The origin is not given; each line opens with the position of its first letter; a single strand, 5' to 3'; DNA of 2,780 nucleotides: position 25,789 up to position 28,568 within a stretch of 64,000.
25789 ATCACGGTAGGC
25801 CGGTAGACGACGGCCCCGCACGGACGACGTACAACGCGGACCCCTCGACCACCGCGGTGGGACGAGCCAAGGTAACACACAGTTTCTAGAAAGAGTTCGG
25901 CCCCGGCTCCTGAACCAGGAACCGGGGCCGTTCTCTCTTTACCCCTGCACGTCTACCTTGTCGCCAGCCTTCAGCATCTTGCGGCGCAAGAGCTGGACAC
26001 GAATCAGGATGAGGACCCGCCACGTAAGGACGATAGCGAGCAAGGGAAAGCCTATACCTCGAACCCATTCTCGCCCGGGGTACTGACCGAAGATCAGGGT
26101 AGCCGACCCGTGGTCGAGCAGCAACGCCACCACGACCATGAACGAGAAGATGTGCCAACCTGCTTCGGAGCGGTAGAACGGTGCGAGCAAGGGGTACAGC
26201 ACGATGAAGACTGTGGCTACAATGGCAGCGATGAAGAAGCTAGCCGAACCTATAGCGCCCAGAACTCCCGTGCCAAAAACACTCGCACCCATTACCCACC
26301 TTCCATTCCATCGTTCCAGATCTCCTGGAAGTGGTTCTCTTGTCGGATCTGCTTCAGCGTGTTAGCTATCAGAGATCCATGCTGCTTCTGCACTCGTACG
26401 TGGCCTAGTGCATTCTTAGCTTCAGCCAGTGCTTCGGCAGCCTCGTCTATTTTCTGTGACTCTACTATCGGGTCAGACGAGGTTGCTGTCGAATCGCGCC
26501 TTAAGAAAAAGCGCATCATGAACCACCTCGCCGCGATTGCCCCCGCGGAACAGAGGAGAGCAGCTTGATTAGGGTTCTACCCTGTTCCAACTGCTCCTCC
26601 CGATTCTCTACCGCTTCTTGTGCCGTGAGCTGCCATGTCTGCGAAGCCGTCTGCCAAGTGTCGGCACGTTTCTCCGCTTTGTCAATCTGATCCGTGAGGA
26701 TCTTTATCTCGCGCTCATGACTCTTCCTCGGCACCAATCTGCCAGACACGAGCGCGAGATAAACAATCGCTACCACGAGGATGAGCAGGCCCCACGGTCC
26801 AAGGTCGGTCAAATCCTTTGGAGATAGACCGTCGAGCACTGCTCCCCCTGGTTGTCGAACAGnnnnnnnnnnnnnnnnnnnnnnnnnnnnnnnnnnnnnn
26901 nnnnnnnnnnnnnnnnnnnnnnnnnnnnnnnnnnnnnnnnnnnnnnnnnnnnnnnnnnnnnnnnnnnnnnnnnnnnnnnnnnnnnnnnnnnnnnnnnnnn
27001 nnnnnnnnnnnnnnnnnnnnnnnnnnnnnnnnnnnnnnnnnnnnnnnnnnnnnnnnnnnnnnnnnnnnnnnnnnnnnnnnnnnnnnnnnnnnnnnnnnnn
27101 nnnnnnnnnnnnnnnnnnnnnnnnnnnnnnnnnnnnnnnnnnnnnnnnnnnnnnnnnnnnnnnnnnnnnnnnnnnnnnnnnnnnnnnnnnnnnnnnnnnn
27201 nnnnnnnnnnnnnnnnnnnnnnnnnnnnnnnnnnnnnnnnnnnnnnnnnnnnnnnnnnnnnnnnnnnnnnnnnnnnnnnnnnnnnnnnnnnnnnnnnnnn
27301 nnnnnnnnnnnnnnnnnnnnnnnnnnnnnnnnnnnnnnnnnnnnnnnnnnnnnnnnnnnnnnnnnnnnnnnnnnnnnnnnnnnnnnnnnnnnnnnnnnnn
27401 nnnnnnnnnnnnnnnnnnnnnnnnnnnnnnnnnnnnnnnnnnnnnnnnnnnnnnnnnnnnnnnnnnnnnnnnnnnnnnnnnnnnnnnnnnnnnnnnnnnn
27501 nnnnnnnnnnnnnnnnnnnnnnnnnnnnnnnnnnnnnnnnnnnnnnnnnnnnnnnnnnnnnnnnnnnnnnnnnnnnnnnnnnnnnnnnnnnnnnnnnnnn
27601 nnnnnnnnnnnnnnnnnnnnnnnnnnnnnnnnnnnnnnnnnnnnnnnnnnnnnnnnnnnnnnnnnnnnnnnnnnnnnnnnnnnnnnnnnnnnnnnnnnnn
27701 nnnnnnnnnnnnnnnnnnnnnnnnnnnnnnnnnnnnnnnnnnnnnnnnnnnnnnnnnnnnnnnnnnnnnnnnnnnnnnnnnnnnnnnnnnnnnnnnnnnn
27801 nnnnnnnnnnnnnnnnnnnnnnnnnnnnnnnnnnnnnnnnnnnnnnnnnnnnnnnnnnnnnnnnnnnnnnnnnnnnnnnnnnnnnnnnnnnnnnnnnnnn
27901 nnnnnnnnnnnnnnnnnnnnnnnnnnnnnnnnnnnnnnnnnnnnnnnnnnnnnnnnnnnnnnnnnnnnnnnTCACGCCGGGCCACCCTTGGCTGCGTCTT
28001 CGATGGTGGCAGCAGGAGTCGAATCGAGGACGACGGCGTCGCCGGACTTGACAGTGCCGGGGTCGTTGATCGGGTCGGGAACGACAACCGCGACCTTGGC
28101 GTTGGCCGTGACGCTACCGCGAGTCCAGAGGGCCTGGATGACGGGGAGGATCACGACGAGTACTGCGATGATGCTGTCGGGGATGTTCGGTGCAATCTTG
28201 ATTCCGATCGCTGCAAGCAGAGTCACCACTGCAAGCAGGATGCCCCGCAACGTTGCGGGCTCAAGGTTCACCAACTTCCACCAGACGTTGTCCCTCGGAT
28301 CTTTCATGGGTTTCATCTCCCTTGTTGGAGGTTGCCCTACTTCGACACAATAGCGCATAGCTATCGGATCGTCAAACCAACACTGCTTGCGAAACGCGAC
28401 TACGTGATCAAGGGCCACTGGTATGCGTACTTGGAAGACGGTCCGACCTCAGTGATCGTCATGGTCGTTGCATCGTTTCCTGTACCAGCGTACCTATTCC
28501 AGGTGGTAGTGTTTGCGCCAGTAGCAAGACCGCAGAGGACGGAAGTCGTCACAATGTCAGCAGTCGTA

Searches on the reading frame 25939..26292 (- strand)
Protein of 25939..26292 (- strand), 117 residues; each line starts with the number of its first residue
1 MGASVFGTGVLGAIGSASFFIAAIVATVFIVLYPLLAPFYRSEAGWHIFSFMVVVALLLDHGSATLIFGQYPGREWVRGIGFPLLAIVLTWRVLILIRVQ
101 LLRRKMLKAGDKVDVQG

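Call 72: search_protein_families(library=phrogs, proteins=[window:25939-26292:-], max_evalue=0.0001)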
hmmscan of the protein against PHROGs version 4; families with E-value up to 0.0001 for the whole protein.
window:25939-26292:- (117 aa): 1 family
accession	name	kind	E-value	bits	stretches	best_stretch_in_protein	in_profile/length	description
phrog_3798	-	unknown function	1.8e-15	57.8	1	13-106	30-124/135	-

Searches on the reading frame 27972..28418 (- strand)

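Call 72: search_protein_families(library=phrogs, proteins=[window:27972-28418:-], max_evalue=0.0001)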
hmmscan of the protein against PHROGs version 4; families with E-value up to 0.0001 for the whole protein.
window:27972-28418:- (148 aa): 1 family
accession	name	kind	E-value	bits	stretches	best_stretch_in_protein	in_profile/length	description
phrog_981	-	tail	7.1e-06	26.8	1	53-105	46-99/102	minor tail protein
